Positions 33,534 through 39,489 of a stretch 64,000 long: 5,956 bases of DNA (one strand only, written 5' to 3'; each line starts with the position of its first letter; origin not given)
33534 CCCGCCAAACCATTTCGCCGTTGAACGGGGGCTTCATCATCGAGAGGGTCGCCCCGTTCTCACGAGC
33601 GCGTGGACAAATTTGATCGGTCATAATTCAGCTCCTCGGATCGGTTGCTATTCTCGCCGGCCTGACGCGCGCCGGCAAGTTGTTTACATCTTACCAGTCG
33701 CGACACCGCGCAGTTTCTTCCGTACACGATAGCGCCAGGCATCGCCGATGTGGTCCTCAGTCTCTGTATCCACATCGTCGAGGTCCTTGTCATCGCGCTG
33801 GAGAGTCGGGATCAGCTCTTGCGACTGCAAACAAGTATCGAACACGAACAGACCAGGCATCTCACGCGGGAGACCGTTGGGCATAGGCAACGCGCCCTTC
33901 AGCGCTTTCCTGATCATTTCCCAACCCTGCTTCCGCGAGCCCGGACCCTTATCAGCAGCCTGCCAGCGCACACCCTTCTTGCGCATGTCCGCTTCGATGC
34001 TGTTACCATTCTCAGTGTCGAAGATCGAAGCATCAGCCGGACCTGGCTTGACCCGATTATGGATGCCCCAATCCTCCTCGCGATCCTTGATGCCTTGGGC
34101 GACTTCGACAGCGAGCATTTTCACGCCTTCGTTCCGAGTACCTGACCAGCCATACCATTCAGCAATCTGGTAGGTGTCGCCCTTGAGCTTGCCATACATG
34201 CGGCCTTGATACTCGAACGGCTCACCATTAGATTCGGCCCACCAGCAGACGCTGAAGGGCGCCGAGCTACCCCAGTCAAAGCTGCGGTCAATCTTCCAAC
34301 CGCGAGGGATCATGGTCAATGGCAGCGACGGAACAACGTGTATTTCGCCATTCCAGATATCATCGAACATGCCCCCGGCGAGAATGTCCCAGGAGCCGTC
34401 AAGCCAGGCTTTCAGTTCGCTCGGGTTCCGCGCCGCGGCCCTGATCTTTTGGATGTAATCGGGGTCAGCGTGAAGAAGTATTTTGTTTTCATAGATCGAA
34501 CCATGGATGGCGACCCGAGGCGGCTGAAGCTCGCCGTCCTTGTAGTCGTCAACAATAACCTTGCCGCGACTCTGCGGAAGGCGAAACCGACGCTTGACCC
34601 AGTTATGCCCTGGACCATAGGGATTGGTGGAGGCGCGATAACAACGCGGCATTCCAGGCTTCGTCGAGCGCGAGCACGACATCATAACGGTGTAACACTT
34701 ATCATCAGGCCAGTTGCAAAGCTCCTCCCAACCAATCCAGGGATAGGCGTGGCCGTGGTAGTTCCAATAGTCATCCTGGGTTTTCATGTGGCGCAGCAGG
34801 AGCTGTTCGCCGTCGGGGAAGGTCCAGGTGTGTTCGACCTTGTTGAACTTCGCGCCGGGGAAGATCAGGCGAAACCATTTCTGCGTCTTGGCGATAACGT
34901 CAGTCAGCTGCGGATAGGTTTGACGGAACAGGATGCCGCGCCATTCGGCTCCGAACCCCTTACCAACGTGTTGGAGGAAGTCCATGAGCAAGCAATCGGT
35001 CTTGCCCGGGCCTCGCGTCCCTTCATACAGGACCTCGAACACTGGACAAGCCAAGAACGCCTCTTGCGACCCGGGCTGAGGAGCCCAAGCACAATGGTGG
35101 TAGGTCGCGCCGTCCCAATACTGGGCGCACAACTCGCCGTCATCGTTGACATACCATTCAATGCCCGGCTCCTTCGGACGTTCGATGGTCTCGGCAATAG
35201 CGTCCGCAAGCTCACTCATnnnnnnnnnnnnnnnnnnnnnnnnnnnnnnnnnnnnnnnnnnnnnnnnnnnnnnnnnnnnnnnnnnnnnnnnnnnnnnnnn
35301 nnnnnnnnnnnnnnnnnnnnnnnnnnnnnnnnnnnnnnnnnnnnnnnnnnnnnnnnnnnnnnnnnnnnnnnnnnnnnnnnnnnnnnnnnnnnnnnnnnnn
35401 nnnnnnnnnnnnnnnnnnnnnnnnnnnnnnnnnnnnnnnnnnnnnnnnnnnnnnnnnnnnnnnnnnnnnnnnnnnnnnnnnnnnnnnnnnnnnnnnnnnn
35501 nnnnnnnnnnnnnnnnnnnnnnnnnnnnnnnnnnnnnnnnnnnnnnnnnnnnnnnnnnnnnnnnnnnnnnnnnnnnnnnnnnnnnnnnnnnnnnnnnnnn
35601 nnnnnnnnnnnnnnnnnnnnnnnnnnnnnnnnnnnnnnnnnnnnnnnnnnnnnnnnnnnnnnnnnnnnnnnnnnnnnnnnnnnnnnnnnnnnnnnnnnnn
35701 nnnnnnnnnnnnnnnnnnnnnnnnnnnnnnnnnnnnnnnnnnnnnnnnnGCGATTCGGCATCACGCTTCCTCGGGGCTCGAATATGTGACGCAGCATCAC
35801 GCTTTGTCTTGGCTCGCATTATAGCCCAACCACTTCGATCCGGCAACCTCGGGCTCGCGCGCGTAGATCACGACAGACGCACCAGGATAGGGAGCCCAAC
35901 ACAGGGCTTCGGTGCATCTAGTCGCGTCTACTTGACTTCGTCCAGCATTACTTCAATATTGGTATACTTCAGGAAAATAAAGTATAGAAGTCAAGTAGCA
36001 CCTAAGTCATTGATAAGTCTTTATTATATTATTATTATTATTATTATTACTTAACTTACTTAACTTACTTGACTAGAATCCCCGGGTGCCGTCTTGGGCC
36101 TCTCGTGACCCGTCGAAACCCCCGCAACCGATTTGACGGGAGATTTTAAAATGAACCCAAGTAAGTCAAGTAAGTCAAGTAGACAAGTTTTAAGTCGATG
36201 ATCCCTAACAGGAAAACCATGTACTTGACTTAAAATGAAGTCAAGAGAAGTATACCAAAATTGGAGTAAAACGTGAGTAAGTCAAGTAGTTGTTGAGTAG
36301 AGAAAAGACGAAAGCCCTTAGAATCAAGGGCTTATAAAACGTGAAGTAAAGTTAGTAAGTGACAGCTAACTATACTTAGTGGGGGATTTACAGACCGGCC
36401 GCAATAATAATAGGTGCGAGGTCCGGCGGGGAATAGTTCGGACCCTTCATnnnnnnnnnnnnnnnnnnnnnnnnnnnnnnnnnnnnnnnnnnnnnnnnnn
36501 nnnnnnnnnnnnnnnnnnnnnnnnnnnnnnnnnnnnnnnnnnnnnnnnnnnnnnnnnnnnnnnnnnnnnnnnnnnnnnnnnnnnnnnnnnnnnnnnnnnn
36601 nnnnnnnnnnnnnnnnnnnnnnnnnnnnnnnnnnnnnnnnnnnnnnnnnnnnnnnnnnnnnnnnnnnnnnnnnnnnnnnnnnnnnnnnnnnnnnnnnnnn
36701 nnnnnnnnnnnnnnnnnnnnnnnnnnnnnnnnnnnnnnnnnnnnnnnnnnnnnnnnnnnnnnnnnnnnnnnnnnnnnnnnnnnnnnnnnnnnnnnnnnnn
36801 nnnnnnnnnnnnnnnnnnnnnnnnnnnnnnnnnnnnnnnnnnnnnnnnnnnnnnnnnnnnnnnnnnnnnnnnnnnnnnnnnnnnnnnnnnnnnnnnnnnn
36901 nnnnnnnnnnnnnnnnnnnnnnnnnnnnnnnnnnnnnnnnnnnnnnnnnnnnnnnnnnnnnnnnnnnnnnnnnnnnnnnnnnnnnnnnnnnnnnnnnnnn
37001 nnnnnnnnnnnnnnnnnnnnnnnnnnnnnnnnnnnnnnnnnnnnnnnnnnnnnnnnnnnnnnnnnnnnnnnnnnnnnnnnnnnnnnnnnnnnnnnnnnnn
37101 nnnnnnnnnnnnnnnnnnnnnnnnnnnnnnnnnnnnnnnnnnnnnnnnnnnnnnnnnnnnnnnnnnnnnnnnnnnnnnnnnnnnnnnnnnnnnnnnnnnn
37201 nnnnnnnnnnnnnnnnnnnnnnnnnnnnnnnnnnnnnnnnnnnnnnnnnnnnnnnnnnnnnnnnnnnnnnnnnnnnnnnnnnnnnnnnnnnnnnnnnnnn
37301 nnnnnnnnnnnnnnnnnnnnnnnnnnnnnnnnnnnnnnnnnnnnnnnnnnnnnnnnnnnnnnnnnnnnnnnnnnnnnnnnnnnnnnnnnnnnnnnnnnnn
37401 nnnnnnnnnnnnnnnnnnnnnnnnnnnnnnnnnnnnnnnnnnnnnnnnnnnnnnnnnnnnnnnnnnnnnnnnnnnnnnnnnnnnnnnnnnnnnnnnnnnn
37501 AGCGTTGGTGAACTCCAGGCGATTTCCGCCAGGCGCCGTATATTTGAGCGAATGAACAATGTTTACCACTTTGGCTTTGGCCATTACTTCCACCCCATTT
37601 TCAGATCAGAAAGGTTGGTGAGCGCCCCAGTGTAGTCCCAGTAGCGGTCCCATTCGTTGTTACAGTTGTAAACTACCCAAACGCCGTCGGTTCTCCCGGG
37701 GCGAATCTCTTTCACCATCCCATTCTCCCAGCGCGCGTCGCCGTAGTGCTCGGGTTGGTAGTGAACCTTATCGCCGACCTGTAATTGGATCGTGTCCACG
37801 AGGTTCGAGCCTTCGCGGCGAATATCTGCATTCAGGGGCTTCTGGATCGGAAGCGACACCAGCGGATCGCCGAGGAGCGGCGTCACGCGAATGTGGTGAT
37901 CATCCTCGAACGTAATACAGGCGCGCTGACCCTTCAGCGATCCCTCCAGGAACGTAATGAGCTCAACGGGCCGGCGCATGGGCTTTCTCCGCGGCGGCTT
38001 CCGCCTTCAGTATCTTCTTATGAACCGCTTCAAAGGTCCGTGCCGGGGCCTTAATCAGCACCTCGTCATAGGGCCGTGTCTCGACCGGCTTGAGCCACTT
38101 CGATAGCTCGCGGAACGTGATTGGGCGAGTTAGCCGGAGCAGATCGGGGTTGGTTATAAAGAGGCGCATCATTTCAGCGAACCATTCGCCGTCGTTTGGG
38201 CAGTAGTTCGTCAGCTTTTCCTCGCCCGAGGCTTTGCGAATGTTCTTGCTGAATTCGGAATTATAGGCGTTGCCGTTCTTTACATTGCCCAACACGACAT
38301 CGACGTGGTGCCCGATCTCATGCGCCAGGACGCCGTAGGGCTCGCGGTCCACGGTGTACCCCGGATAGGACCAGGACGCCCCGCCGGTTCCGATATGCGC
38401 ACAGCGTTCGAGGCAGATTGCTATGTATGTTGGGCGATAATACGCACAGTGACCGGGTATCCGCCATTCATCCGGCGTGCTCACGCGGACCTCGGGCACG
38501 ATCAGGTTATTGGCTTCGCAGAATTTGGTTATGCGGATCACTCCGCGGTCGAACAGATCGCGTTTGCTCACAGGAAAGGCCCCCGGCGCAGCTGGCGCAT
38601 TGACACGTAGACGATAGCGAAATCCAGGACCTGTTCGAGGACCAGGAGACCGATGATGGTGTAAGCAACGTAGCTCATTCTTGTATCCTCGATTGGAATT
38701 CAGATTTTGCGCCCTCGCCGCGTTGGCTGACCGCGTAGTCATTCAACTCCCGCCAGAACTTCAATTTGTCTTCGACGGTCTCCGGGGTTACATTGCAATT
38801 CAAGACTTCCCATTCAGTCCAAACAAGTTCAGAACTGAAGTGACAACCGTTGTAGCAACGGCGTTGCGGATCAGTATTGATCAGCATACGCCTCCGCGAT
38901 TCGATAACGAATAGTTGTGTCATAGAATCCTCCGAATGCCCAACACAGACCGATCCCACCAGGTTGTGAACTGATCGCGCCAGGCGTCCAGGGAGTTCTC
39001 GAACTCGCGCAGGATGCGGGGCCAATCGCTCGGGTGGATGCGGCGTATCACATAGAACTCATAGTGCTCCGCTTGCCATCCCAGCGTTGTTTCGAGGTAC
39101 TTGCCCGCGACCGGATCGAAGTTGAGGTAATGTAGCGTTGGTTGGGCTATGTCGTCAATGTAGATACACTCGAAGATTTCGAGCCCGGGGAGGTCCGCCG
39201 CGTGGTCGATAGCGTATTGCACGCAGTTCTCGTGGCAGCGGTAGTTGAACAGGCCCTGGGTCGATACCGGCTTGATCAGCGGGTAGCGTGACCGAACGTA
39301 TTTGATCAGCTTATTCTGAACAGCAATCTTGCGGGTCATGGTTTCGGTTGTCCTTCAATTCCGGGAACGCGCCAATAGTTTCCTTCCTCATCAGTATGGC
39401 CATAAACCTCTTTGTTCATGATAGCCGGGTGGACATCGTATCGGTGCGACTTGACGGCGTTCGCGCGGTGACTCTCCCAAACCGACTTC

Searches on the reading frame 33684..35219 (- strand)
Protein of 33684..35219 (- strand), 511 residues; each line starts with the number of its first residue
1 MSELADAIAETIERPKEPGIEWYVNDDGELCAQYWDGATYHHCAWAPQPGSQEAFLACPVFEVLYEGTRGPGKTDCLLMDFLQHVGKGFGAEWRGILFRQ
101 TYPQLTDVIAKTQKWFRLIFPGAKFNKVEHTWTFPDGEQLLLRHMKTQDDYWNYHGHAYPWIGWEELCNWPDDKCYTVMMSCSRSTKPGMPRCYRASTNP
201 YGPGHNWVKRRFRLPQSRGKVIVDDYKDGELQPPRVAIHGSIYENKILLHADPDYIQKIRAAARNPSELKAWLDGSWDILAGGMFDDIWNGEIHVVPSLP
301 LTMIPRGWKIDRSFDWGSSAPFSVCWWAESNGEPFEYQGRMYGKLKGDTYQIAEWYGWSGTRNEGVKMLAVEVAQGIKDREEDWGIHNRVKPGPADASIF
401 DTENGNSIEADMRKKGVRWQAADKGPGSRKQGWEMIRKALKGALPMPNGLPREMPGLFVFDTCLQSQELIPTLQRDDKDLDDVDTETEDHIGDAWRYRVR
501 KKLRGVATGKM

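Call 10: search_protein_families(library=pfam, proteins=[window:33684-35219:-], max_evalue=0.01)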
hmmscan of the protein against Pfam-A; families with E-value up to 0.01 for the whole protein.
window:33684-35219:- (511 aa): 1 family
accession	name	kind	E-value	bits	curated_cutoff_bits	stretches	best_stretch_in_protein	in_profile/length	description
PF03237.21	Terminase_6N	-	0.00017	21.7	22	1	65-288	2-211/215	Terminase large subunit, T4likevirus-type, N-terminal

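Call 18: find_homologous_proteins(query=window:33684-35219:-, max_evalue=1e-20)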
Query window:33684-35219:- (511 aa): 5827 proteins with E <= 1e-20 among 8000 candidates; the best 120 are listed.
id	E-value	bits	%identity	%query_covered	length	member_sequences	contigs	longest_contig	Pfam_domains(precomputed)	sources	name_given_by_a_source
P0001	0.0e+0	1246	100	100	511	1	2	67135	-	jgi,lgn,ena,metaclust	metaclust:\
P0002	2.4e-293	992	79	100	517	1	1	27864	-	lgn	-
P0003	1.5e-281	953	76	99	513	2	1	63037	-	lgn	-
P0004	3.4e-278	942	77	100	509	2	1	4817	-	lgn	-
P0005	5.7e-275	931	76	100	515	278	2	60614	-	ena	-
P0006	4.3e-274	928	76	100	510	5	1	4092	-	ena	-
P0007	7.0e-270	915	75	96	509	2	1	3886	-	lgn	-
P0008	2.1e-269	913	75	100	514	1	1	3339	-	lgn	-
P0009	8.4e-269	911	79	92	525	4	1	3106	PF03237.22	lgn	-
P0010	6.9e-268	908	74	99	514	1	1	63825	-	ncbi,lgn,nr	ncbi:terminase large subunit [Stenotrophomonas phage Sonora]|nr:terminase large subunit [Stenotropho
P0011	8.6e-267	904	74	100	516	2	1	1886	-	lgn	-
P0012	1.4e-266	904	74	99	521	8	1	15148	-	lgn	-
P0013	1.7e-266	903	73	100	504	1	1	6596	-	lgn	-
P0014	2.1e-266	903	72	99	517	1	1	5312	-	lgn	-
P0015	2.3e-266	903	73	99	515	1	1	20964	-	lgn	-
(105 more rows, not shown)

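Call 19: search_dna_similar(query=window:33684-35219:-, collection=phages, mode=protein, max_rows=30, max_evalue=1e-50)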
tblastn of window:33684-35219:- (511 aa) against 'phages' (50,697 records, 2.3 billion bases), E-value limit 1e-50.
Records with a match: 496; places in all: 497; records where one place covers at least 80% of the query: 486.
Best place of each record, by identity: 60-80% 106; <60% 390.
By first word of the organism name: Pseudomonas 156; Escherichia 58; Salmonella 48; Stenotrophomonas 34; Xanthomonas 34; Achromobacter 28; Vibrio 24; Acinetobacter 19; Bordetella 9; Rhodobacter 9; and 28 more.
By host as written in the record: Pseudomonas aeruginosa 58; - 38; Pseudomonas aeruginosa PAO1 32; Escherichia coli 23; Stenotrophomonas maltophilia 17; Salmonella enterica subsp. enterica serovar Enteritidis PT1 14; Achromobacter sp. 11; Pseudomonas sp. 10; and 136 more.
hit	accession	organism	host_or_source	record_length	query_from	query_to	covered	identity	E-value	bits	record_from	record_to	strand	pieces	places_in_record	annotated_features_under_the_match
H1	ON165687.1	Sphaerotilus phage SN1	Sphaerotilus natans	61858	2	511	100%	75.8%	0e+0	773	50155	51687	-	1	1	terminase large subunit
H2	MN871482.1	Pseudomonas virus PaSz-6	Pseudomonas aeruginosa PAO1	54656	2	511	100%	75.6%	0e+0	772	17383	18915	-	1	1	record has no annotation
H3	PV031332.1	Pseudomonas phage Lydia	Pseudomonas aeruginosa PAO1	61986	2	511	100%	75.6%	0e+0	771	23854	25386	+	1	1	large subunit terminase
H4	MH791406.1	Pseudomonas phage PaSz-4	Pseudomonas aeruginosa PAO1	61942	2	511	100%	75.6%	0e+0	771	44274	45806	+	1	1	terminase large subunit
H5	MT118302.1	Pseudomonas phage Epa38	Pseudomonas sp.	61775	2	511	100%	75.6%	0e+0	771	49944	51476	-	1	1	hypothetical protein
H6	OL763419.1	Pseudomonas phage Churro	Pseudomonas aeruginosa PAO1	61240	2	511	100%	75.6%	0e+0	771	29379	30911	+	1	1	putative terminase large subunit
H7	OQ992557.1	Pseudomonas phage Chuck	Pseudomonas aeruginosa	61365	2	511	100%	75.6%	0e+0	771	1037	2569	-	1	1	terminase large subunit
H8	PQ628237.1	Pseudomonas phage vanta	Pseudomonas aeruginosa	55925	2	511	100%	75.6%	0e+0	771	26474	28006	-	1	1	terminase large subunit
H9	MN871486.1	Pseudomonas phage PaSz-9_45_61k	Pseudomonas aeruginosa PAO1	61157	2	511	100%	75.6%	0e+0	771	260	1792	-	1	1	record has no annotation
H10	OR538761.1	Pseudomonas phage PSP2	Pseudomonas aeruginosa PAO1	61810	2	511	100%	75.6%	0e+0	771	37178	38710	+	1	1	terminase large subunit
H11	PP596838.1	Pseudomonas phage PC1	Pseudomonas aeruginosa PAO1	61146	2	511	100%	75.6%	0e+0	771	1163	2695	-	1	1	terminase large subunit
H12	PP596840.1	Pseudomonas phage WP2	Pseudomonas aeruginosa PAO1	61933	2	511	100%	75.6%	0e+0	771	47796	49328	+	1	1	terminase large subunit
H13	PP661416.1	Pseudomonas phage Max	Pseudomonas aeruginosa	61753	2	511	100%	75.6%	0e+0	771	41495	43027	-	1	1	terminase large subunit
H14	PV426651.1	Pseudomonas phage vB_Pa-PAC9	Pseudomonas aeruginosa PAO1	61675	2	511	100%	75.6%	0e+0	771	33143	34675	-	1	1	terminase large subunit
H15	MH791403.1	Pseudomonas phage PaTs-2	Pseudomonas aeruginosa PAO1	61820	2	511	100%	75.6%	0e+0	771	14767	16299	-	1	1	terminase large subunit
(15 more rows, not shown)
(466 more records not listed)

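Call 21: find_related_loci(query=A2, collection=viral_contigs, flank=10000)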
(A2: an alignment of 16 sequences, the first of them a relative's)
Query A2 (511 aa) in viral_contigs; peptide patterns used: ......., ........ (x = any residue, [..] = any of these).
600 stretches matched a pattern (row limit reached: there are more); 597 encode a relative of the query (tblastn E <= 1e-3); the best 80 are kept; 80 distinct loci.
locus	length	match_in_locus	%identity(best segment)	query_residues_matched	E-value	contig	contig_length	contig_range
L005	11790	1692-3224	75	2-511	0e+0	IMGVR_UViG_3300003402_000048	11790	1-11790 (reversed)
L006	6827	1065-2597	75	2-511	0e+0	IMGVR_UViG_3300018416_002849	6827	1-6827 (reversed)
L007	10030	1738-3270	75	2-511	0e+0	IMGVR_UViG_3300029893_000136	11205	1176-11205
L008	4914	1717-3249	75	2-511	0e+0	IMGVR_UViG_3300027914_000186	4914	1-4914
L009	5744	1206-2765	73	8-511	0e+0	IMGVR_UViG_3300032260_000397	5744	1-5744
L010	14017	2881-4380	76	14-511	0e+0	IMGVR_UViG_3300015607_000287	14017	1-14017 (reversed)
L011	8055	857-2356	75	14-511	0e+0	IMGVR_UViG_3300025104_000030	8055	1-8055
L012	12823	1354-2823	69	20-509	0e+0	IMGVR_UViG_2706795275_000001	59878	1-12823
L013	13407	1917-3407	71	15-511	0e+0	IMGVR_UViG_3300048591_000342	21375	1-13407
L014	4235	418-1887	70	20-509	0e+0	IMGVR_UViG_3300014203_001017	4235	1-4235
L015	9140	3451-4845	66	42-509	0e+0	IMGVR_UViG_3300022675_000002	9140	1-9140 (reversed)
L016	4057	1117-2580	60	20-504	0e+0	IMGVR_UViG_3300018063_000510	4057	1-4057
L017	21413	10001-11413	64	41-508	0e+0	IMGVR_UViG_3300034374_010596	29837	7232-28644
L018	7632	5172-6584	64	41-508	0e+0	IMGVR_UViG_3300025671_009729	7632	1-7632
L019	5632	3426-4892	60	15-502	0e+0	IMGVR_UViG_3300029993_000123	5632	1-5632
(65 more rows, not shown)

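Call 65: find_encoding_contigs(protein=P0001, flank=1500, max_places=3)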
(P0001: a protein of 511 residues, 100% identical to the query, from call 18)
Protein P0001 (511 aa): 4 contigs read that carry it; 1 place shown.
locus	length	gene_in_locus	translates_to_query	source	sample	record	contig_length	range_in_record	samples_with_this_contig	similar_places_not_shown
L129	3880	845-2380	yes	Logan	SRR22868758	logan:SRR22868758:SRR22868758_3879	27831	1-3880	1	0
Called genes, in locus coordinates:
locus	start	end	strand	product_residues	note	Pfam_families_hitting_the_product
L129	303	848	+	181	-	-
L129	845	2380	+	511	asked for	-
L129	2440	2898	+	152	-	-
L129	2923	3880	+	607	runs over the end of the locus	PF03629:SASA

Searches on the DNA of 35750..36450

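Call 49: search_rna_families(source=window, start=35750, end=36450, threshold=evalue, max_evalue=1)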
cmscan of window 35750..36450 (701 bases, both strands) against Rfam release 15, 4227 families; matches with E-value up to 1: 1.
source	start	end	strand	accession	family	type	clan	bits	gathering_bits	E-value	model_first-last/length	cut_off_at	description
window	36126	36224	-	RF01069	purD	Cis-reg;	-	18.3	41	0.84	1-125/125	no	purD RNA motif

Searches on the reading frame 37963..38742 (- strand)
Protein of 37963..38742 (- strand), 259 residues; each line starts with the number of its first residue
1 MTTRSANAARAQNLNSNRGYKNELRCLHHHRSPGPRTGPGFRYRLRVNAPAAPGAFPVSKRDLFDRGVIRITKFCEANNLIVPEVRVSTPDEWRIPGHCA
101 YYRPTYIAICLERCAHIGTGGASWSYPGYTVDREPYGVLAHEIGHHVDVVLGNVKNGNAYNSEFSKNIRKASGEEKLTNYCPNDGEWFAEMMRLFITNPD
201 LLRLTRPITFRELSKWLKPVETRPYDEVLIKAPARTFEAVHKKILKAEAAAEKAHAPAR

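Call 62: search_protein_families(library=pfam, proteins=[window:37963-38742:-], max_evalue=0.01)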
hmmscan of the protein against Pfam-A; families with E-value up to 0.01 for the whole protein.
window:37963-38742:- (259 aa): 1 family
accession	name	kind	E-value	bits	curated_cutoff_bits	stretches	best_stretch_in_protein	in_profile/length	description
PF07737.17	ATLF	-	0.0056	16.8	27.4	1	140-211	115-188/193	Anthrax toxin lethal factor, N- and C-terminal domain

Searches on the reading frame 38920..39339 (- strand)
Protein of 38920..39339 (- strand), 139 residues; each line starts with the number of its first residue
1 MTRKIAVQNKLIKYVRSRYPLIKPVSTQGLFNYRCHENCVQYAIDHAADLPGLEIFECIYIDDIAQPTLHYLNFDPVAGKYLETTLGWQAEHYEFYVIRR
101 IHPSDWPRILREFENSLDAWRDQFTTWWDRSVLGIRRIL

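Call 62: search_protein_families(library=pfam, proteins=[window:38920-39339:-], max_evalue=0.01)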
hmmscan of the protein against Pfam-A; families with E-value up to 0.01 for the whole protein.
window:38920-39339:- (139 aa): 0 families

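Call 63: search_protein_families(library=phrogs, proteins=[window:38920-39339:-], max_evalue=0.001)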
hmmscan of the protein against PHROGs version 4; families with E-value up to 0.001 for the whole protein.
window:38920-39339:- (139 aa): 1 family
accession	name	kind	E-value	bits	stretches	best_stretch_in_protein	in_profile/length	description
phrog_6596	-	unknown function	1.2e-36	126.6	1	6-137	12-138/142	-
